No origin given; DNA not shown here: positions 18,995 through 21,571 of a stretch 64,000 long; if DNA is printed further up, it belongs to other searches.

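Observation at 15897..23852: Four-gene AT-rich operon stacking an MmeI-like R-M enzyme, an RloC/PrrC-like ATPase, a GmrSD-like nuclease and a small R-x4-H protein: candidate composite anti-phage system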

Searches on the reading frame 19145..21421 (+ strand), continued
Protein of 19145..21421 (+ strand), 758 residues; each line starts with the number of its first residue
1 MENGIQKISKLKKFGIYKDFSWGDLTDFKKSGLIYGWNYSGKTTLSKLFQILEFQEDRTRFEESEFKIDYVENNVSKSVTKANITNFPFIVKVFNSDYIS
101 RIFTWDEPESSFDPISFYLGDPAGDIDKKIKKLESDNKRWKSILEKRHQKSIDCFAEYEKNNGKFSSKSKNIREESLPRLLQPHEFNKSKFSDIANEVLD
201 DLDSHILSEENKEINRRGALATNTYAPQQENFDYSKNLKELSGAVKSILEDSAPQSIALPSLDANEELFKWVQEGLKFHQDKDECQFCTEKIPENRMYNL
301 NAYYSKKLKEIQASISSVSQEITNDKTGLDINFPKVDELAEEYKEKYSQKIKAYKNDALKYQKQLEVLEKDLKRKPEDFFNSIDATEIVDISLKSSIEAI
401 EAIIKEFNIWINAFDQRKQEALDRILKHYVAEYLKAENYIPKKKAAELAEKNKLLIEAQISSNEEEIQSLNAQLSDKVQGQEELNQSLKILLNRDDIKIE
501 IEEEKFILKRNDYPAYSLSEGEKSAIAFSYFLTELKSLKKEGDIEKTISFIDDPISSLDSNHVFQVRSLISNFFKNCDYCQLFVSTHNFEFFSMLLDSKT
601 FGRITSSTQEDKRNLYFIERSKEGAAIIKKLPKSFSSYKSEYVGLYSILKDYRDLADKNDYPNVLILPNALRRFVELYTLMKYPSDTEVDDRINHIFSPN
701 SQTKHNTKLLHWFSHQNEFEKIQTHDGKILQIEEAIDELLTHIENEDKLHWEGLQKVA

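Call 72: search_protein_families(library=pfam, proteins=[L115:2612-4036:+, L115:10436-11440:+, L115:11440-11898:+, L139:6681-7541:+, L149:898-4209:+, L149:4206-4613:+, L112:136-1836:+, L112:4413-4988:+, L118:6268-7872:+, L126:3078-5219:+], max_evalue=0.001)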
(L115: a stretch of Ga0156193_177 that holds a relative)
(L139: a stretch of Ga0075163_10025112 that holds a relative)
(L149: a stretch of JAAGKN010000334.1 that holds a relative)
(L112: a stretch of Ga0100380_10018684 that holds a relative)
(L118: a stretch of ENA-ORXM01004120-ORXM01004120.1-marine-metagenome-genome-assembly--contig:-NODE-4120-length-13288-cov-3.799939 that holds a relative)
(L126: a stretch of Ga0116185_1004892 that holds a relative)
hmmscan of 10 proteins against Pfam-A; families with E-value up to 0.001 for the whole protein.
L115:2612-4036:+ (474 aa): 11 families
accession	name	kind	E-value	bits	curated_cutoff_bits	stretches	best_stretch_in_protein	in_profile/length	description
PF12631.12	MnmE_helical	-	7.9e-56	189.9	40.1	1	135-471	1-211/211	MnmE helical domain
PF10396.14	TrmE_N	-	2e-42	144.5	29.8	1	12-132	1-117/117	GTP-binding protein TrmE N-terminus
PF01926.29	MMR_HSR1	-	1.1e-26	93.6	21.9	1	231-352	2-113/113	50S ribosome-binding GTPase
PF02421.24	FeoB_N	-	9.6e-12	45.1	27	1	231-389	3-154/156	Ferrous iron transport protein B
PF00071.28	Ras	-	5.9e-08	32.9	21.6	1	231-393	2-158/162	Ras family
PF03193.22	RsgA_GTPase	-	1.7e-06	28.4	30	0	220-261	99-139/174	RsgA GTPase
PF08477.19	Roc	-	2e-05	25.2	27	1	231-354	2-119/119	Ras of Complex, Roc, domain of DAPkinase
PF00025.27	Arf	-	4.7e-05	23.4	22.3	1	229-372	15-144/174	ADP-ribosylation factor family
PF00350.29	Dynamin_N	-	0.00016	22.2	27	0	231-267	1-36/168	Dynamin family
PF00625.27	Guanylate_kin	-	0.0003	21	25.2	1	230-283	4-56/182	Guanylate kinase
PF16897.10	MMR_HSR1_Xtn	-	0.00085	19.7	35.2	0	334-390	46-99/106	C-terminal region of MMR_HSR1 domain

L115:10436-11440:+ (334 aa): 0 families

L115:11440-11898:+ (152 aa): 1 family
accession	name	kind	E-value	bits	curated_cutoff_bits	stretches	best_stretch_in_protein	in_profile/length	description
PF02661.23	Fic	-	2.5e-09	38.3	24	1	9-85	4-93/93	Fic/DOC family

L139:6681-7541:+ (286 aa): 1 family
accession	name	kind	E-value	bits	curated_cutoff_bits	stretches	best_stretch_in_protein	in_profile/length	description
PF01040.23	UbiA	-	5.2e-12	46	34.2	1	80-248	70-226/250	UbiA prenyltransferase family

L149:898-4209:+ (1103 aa): 9 families
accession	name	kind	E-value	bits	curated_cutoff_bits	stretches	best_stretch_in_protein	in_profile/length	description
PF00271.37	Helicase_C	-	2.8e-18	66.6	23.5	1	694-807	6-110/110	Helicase conserved C-terminal domain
PF00176.29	SNF2-rel_dom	-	3.6e-13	49.7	24.9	1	351-474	126-226/290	SNF2-related domain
PF13091.12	PLDc_2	-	5.6e-10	39.6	27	1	21-196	4-132/132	PLD-like domain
PF09565.16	RE_NgoFVII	-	7.2e-07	29.1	23.8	1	120-200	77-153/162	NgoFVII restriction endonuclease N-terminal PLD domain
PF00270.35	DEAD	-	9.5e-06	25.9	26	0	334-393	100-163/167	DEAD/DEAH box helicase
PF22590.2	Cas3-like_C_2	-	0.00011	22.8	27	1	714-806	17-104/106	CRISPR-associated nuclease/helicase Cas3, C-terminal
PF00004.35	AAA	-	0.00014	22.7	21.2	0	289-366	8-73/131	ATPase family associated with various cellular activities (AAA)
PF04851.21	ResIII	-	0.00034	21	22.5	0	340-390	115-163/164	Type III restriction enzyme, res subunit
PF18766.7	SWI2_SNF2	-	0.0006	20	26.7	0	341-455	109-217/221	SWI2/SNF2 ATPase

L149:4206-4613:+ (135 aa): 0 families

L112:136-1836:+ (566 aa): 7 families
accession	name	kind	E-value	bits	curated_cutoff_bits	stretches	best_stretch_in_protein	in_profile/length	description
PF00580.27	UvrD-helicase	-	7.6e-23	82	23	1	170-298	138-270/271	UvrD/REP helicase N-terminal domain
PF13361.12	UvrD_C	-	1e-18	68.3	25.6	1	403-498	264-347/350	UvrD-like helicase C-terminal domain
PF13538.12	UvrD_C_2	-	6.9e-10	39.1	27.4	1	473-497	28-52/52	UvrD-like helicase C-terminal domain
PF13245.12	AAA_19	-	1.2e-07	32.4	25.1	1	230-283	82-133/134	AAA domain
PF01443.25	Viral_helicase1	-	1.7e-06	28.5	21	0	466-498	195-228/228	Viral superfamily 1 RNA helicase core domain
PF01396.24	Zn_ribbon_Top1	-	5.4e-05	23.3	32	1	520-552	2-27/39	Topoisomerase DNA binding C4 zinc finger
PF13087.12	AAA_12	-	0.00012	22.1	27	1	346-500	83-194/195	AAA domain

L112:4413-4988:+ (191 aa): 0 families

L118:6268-7872:+ (534 aa): 2 families
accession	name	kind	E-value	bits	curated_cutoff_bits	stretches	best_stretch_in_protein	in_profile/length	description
PF01844.29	HNH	-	8.5e-09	35.9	21.4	1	29-75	1-46/47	HNH endonuclease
PF13395.12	HNH_4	-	2.4e-06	27.8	22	1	37-75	15-50/54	HNH endonuclease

L126:3078-5219:+ (713 aa): 2 families
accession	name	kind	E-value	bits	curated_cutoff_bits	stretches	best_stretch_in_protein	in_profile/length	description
PF03235.19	GmrSD_N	-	1.3e-30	107.5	33.2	1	3-220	1-197/199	GmrSD restriction endonuclease, N-terminal domain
PF04326.19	SLFN_AlbA_2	-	1.6e-17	64.5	25.3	1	560-700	2-117/118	Schlafen, AlbA_2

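Call 80: search_solved_structures(query=A4, max_evalue=0.001)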
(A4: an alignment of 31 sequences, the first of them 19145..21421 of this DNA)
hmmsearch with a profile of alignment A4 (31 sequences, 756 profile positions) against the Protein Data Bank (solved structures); distinct sequences matched with E-value up to 0.001: 0.
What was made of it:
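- Tried and rejected: g2 profile against PDB sequences: no hit (call 80).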

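Call 92: predict_structure(alignment_id=A4)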
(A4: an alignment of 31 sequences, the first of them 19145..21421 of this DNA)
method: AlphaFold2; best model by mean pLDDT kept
length: 758 residues; sequences in the alignment: 31
mean_pLDDT: 74.6   pTM: 0.46
mean pLDDT of the five models: 74.6, 74.3, 72.2, 72.1, 69.9
residues with pLDDT >= 90: 148; 70-90: 356; 50-70: 160; < 50: 94
segments of 3 or more residues with pLDDT < 50: 38-41, 105-122, 254-259, 261-263, 267-279, 685-730
pLDDT, mean of each block of 10 residues (from residue 1): 82 69 76 59 76 73 85 90 89 81 50 42 65 90 88 88 90 87 89 92 92 89 85 79 87 52 48 46 59 61 72 86 87 87 90 91 91 81 83 88 91 90 94 93 91 91 89 60 76 77 66 74 78 77 84 60 65 73 75 67 71 72 68 61 76 81 64 68 49 40 34 33 39 77 81 69
secondary structure, 60 per line:
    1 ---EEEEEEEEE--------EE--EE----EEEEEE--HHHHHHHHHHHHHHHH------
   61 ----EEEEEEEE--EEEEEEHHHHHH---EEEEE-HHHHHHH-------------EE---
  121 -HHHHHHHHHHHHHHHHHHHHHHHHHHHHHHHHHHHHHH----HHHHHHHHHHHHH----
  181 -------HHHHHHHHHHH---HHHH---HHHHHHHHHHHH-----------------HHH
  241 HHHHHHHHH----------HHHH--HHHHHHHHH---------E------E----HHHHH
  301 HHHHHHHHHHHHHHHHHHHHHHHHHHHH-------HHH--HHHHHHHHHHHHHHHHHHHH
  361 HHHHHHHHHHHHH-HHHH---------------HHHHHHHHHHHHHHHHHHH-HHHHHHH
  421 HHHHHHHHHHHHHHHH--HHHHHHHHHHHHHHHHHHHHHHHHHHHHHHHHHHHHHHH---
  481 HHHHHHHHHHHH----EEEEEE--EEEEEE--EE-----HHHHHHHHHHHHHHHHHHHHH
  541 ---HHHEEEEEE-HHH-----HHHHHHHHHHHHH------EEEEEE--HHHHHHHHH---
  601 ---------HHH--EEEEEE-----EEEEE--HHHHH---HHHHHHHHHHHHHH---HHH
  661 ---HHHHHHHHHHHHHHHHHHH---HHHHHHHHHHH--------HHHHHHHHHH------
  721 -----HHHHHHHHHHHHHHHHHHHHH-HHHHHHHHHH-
elements in order (helices of 4 or more, strands of 3 or more residues): E4-12 E31-36 H39-54 E65-72 E75-80 H81-86 E90-94 H96-102 H122-159 H164-176 H188-198 H202-205 H209-220 H238-249 H260-263 H266-274 H296-328 H341-373 H375-378 H394-412 H414-436 H439-477 H481-492 E497-502 E505-510 H520-540 E547-552 H562-574 E581-586 H589-597 E615-620 E626-630 H633-637 H641-654 H664-682 H686-696 H705-714 H726-746 H748-757
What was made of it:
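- On RloC: The model has a helical insert at 122-492 with the CxxC in its central loop (call 92).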

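Call 95: fold_search(model_id=the predicted structure, library=pdb)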
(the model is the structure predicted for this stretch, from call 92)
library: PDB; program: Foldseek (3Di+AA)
matches with E <= 10: 357; with E <= 0.001: 16
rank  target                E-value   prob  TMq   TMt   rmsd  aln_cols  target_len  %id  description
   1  7zr1_D                6.1e-07  1.00  0.24  0.24  52.4       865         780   13  Chaetomium thermophilum Mre11-Rad50-Nbs1 complex bound to ATPyS (composite structure) (released 2023-01-11)
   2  9bi4_D                5.9e-05  1.00  0.23  0.35  34.4       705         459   11  cryo EM structure of dsDNA bound Mre11-Rad50 complex (released 2025-01-15)
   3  9bi4_C                9.2e-05  1.00  0.26  0.41  36.4       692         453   12  cryo EM structure of dsDNA bound Mre11-Rad50 complex (released 2025-01-15)
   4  9q9h_B                1.7e-04  1.00  0.26  0.38  32.5       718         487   12  Cryo-EM structure of human Mre11-Rad50 complex bound to DNA (released 2025-10-01)
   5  6qj0                  1.7e-04  1.00  0.24  0.41  29.6       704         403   10  Crystal structure of the C. thermophilum condensin Smc2 ATPase head (crystal form II) (released 2019-07-03)
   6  4ncj_D                2.7e-04  1.00  0.15  0.33  37.9       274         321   16  Crystal Structure of Pyrococcus furiosis Rad50 R805E mutation with ADP Beryllium Flouride (released 2014-03-05)
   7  5z67                  3.5e-04  1.00  0.21  0.39  45.5       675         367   12  Structure of the recombination mediator protein RecF in RecFOR pathway (released 2018-04-18)
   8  5dny_D                4.1e-04  1.00  0.21  0.41  47.7       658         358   11  Structure of the ATPrS-Mre11/Rad50-DNA complex (released 2016-02-24)
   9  4ncj_A                5.5e-04  1.00  0.16  0.35   4.8       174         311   16  Crystal Structure of Pyrococcus furiosis Rad50 R805E mutation with ADP Beryllium Flouride (released 2014-03-05)
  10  9e8z_F                6.1e-04  1.00  0.23  0.30  50.1       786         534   11  4-component structure of retron Ec83 (released 2025-07-02)
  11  3qkt_A                6.3e-04  1.00  0.16  0.33  38.4       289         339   16  Rad50 ABC-ATPase with adjacent coiled-coil region in complex with AMP-PNP (released 2011-03-30)
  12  9hqx_f                6.6e-04  1.00  0.25  0.30  42.7       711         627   11  Salmonella enterica Lamassu LmuACB bound to DNA duplex (released 2025-10-01)
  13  8eea_D                7.3e-04  1.00  0.15  0.22  13.8       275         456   13  Structure of E.coli Septu (PtuAB) complex (released 2023-12-27)
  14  4ncj_C                8.7e-04  1.00  0.16  0.35   6.3       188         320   15  Crystal Structure of Pyrococcus furiosis Rad50 R805E mutation with ADP Beryllium Flouride (released 2014-03-05)
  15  3qf7_A                9.5e-04  1.00  0.16  0.32   6.7       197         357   22  The Mre11:Rad50 complex forms an ATP dependent molecular clamp in DNA double-strand break repair (released 2011-04-20)
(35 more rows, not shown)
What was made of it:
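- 19145..21421 (+): g2: RloC-type Rad50-like ABC ATPase with a C-terminal anticodon-nuclease-type domain (758 aa). The model has a 370-aa helical insert and its best fold matches are Rad50 (calls 92, 95).
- On RloC: The top fold matches are Rad50 heads, E 6e-7 (call 95).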

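Call 100: search_protein_families(library=padloc, proteins=[L088:9059-9985:+, L088:7993-8865:+, L088:6712-7932:+, L115:10436-11440:+], max_evalue=0.00001)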
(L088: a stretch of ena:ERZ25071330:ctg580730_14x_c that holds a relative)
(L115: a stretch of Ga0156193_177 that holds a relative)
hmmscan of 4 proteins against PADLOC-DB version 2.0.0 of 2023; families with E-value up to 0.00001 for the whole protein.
L088:9059-9985:+ (308 aa): 63 families (the best 25 are shown)
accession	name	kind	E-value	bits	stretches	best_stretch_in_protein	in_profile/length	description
PDLC02941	RT_II-A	-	3e-75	251.3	1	8-283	14-284/309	-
PDLC02946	RT_III-A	-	5.9e-69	230.7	1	9-259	36-282/330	-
PDLC02943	RT_III-A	-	3.5e-67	224.6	1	10-260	25-272/322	-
PDLC02942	RT_III-A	-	4.5e-65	218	1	11-296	46-336/341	-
PDLC02956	RT_XIII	-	3.3e-63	212.3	1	8-296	114-422/469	-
PDLC02962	RT-TIR_XII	-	5e-60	201.7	1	12-265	19-281/478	single gene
PDLC02961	RT-TIR_XII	-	1.4e-59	200.3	1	12-263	19-281/475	single gene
PDLC03739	RT_Ec107-like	-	1e-58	197.1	1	19-258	21-257/307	retron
PDLC02944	RT_III-A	-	2.9e-58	196.4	2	143-265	203-325/597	-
PDLC02940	RT_II-A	-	1.5e-55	186.7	1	10-299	187-474/477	-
PDLC02945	RT_III-A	-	5.9e-54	181.5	2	144-258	201-312/362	-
PDLC02967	RT-Toprim_I-C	-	1.7e-52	177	1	9-280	8-296/549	single gene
PDLC02960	RT-Protease_XI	-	2.9e-52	176.3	1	7-259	6-266/506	single gene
PDLC02959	RT-Protease_XI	-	3.6e-52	175.9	1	7-259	8-269/510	single gene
PDLC02952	RT_VI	-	1.3e-51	173.6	1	8-280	7-271/279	-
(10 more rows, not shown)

L088:7993-8865:+ (290 aa): 3 families
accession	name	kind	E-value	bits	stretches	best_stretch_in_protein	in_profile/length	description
PDLC02930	NDT_II-A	-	1.9e-31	107.6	1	22-264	22-247/272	-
PDLC02928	NDT_II-A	-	8.8e-26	89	1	25-193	23-175/279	-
PDLC02929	NDT_II-A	-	2.2e-09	35.4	1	24-165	46-187/199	-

L088:6712-7932:+ (406 aa): 0 families

L115:10436-11440:+ (334 aa): 2 families
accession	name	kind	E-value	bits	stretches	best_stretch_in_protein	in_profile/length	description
PDLC04717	PDC-M59A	-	1.7e-143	476.3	1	1-334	1-336/338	-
PDLC04920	PDC-S13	-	9.6e-06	23.1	0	154-224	140-209/286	-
